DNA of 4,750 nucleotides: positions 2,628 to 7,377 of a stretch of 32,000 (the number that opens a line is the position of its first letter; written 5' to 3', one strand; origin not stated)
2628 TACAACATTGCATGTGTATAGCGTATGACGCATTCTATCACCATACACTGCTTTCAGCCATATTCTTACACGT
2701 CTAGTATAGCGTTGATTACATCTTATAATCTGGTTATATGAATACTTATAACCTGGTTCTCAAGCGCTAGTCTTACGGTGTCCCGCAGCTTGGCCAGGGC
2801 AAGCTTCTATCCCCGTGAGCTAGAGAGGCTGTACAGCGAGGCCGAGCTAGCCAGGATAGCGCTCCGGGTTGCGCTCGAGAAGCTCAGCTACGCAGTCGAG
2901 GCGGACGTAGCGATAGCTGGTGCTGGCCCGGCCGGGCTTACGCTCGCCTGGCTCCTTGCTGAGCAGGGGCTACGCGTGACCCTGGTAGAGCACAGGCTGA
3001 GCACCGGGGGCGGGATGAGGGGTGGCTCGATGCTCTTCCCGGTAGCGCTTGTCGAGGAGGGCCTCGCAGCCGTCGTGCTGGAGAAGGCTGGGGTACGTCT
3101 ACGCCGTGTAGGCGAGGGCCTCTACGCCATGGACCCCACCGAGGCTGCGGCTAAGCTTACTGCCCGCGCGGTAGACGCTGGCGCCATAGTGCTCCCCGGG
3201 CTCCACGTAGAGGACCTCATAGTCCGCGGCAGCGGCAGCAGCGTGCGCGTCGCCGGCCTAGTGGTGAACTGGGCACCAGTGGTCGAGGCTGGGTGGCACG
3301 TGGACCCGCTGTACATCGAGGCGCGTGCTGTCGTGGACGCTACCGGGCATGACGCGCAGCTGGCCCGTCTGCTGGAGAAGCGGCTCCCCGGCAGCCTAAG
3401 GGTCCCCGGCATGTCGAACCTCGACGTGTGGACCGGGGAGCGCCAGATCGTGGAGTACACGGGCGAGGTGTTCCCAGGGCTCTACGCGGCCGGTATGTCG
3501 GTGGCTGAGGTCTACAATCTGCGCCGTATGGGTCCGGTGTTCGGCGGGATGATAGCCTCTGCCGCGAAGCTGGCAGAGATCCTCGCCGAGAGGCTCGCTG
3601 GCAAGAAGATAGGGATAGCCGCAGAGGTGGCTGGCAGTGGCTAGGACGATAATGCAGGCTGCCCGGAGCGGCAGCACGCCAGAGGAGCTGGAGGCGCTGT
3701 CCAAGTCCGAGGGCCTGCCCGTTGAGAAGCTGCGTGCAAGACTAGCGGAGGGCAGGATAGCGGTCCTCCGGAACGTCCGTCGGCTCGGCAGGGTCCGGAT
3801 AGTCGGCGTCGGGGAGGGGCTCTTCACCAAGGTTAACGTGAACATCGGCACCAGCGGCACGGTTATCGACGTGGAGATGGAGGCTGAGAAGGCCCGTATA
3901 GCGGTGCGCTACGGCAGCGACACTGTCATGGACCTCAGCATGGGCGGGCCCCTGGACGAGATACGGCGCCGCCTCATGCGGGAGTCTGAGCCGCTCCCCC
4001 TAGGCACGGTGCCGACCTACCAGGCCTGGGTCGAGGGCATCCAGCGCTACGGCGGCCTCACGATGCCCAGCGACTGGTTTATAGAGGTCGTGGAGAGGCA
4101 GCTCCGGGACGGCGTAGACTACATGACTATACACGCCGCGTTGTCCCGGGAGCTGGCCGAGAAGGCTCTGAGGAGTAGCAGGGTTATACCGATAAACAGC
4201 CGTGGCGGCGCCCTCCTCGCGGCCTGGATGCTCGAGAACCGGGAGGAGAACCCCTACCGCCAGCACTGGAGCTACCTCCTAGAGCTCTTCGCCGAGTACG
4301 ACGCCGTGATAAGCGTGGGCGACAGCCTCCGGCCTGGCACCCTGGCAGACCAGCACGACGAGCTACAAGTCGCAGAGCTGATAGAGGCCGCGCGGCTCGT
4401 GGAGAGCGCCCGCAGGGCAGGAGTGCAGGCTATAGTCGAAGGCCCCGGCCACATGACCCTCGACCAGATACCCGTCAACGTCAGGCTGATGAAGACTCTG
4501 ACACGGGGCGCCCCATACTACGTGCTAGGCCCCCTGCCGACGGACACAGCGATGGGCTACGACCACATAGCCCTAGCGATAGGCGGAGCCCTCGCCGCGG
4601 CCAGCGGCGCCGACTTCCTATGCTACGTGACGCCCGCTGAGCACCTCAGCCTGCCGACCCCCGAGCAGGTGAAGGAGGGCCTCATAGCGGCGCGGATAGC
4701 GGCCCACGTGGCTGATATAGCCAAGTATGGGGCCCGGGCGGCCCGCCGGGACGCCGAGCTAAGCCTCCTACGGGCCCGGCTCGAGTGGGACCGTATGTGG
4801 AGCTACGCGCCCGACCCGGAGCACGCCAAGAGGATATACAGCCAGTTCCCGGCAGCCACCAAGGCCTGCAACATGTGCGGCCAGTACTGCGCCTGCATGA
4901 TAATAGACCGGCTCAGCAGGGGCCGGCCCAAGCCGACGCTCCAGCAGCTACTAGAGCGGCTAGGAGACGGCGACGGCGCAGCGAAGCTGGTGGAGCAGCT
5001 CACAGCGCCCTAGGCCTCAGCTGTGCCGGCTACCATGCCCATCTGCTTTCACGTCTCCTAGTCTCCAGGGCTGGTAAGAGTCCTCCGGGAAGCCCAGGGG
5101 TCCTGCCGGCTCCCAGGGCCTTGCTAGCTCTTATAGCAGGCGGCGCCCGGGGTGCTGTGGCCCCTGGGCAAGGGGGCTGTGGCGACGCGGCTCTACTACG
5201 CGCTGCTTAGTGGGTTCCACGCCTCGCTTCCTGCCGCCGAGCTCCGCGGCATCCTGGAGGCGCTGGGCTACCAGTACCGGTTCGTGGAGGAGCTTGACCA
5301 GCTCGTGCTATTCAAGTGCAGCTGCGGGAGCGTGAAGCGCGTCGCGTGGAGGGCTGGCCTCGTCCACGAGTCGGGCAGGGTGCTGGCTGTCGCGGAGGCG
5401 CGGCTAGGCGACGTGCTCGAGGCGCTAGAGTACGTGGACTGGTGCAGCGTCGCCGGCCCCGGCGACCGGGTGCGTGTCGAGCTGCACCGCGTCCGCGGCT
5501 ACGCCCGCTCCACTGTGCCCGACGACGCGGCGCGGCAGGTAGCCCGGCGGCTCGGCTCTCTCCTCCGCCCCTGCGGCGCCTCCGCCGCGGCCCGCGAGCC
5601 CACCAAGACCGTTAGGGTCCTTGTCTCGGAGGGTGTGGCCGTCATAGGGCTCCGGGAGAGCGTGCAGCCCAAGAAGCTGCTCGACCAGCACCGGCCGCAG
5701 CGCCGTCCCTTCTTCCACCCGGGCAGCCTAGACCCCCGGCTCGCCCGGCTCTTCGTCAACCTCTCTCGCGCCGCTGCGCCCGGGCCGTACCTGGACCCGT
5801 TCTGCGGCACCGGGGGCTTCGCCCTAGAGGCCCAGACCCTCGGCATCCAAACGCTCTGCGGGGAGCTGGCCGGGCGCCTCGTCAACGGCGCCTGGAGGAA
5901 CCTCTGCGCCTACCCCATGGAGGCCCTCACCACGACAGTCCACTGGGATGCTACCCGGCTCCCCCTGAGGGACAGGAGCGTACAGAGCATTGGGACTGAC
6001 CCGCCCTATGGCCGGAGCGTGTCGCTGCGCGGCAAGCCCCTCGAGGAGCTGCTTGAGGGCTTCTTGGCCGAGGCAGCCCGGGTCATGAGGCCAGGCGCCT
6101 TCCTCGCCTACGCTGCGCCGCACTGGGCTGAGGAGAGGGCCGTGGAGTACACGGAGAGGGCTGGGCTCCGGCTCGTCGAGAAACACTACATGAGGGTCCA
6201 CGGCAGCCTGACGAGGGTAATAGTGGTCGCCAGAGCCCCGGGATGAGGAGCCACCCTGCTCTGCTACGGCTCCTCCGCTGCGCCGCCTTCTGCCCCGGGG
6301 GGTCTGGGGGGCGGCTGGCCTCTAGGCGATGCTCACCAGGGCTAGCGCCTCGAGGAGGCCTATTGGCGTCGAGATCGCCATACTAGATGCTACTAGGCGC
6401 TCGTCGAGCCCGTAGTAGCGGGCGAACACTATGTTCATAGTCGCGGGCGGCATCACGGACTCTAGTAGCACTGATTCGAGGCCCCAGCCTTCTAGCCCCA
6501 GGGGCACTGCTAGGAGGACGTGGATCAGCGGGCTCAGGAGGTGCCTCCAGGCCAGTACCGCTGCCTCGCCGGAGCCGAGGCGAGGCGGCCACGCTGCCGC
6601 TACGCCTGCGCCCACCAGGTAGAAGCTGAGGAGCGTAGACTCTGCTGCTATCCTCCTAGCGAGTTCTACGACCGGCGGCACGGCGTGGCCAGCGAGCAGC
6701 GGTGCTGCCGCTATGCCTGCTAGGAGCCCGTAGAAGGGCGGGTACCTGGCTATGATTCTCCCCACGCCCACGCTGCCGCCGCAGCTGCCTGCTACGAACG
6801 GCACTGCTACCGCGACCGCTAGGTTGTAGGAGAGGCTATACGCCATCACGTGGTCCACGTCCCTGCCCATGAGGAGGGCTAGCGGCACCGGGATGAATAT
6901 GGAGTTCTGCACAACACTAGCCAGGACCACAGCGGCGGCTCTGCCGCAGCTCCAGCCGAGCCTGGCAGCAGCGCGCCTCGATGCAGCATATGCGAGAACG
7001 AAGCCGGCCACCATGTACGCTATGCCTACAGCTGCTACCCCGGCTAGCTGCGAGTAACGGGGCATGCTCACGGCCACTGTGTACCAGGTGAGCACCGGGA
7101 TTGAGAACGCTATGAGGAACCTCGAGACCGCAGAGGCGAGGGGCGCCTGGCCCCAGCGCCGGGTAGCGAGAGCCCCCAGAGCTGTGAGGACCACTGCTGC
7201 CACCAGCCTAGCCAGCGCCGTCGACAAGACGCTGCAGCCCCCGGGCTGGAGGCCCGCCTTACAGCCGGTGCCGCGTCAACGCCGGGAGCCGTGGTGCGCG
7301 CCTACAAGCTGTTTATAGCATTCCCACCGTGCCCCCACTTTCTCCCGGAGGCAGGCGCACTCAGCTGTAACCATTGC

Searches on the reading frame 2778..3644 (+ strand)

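Call 24: search_protein_families(library=pfam, proteins=[window:2778-3644:+], max_evalue=0.001)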
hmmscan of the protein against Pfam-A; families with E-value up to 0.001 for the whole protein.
window:2778-3644:+ (288 aa): 9 families
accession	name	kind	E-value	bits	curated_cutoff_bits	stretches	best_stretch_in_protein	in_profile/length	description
PF01946.23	Thi4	-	5.1e-61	206.3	26.2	1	29-255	5-235/235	Thi4 family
PF01266.30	DAO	-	7.9e-09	35.9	27.9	1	43-79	1-37/353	FAD dependent oxidoreductase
PF13450.12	NAD_binding_8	-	1.2e-08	35.6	21.9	1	46-81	1-36/68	NAD(P)-binding Rossmann-like domain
PF00890.30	FAD_binding_2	-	6.2e-08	32.7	20.4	1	43-78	1-36/414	FAD binding domain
PF01494.25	FAD_binding_3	-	7.5e-08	32.4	22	1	41-82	1-42/349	FAD binding domain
PF12831.13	FAD_oxidored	-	1.7e-05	24.8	27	1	43-196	1-150/416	FAD dependent oxidoreductase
PF05834.18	Lycopene_cycl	-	0.00026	20.6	23.4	0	43-71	1-31/380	Lycopene cyclase protein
PF07992.20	Pyr_redox_2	-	0.00032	20.7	26.1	1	43-83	2-38/291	Pyridine nucleotide-disulphide oxidoreductase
PF03486.20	HI0933_like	-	0.00096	19.1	50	0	43-77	2-36/244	HI0933-like protein Rossmann domain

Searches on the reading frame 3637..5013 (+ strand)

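Call 24: search_protein_families(library=pfam, proteins=[window:3637-5013:+], max_evalue=0.001)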
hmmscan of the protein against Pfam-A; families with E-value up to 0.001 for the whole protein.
window:3637-5013:+ (458 aa): 1 family
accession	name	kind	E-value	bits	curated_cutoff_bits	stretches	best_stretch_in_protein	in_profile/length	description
PF01964.24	ThiC_Rad_SAM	-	9.3e-163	542.3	25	1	4-423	1-418/420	Radical SAM ThiC family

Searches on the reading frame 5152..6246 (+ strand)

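Call 24: search_protein_families(library=pfam, proteins=[window:5152-6246:+], max_evalue=0.001)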
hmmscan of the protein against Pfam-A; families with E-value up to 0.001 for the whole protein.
window:5152-6246:+ (364 aa): 2 families
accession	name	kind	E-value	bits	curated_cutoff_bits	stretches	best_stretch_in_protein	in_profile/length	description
PF01170.24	UPF0020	-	1.6e-27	96.9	22.3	1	182-356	1-196/197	RMKL-like, methyltransferase domain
PF08241.18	Methyltransf_11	-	0.00059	20.9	21.2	0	215-277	2-61/95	Methyltransferase domain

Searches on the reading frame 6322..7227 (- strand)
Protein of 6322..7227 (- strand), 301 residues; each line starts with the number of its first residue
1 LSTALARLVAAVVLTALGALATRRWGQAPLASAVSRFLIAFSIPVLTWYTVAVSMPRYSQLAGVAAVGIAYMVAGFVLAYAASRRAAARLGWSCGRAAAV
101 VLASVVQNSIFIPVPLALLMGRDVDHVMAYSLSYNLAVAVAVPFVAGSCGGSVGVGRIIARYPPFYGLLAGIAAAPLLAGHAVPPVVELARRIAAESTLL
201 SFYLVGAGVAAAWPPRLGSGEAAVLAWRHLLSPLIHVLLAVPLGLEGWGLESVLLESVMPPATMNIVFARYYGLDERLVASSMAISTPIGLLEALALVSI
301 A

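Call 24: search_protein_families(library=pfam, proteins=[window:6322-7227:-], max_evalue=0.001)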
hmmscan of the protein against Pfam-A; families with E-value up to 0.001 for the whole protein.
window:6322-7227:- (301 aa): 1 family
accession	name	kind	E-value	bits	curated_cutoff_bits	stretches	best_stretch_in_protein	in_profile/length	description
PF03547.23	Mem_trans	-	7.6e-08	31.8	25.7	1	222-291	267-336/343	Membrane transport protein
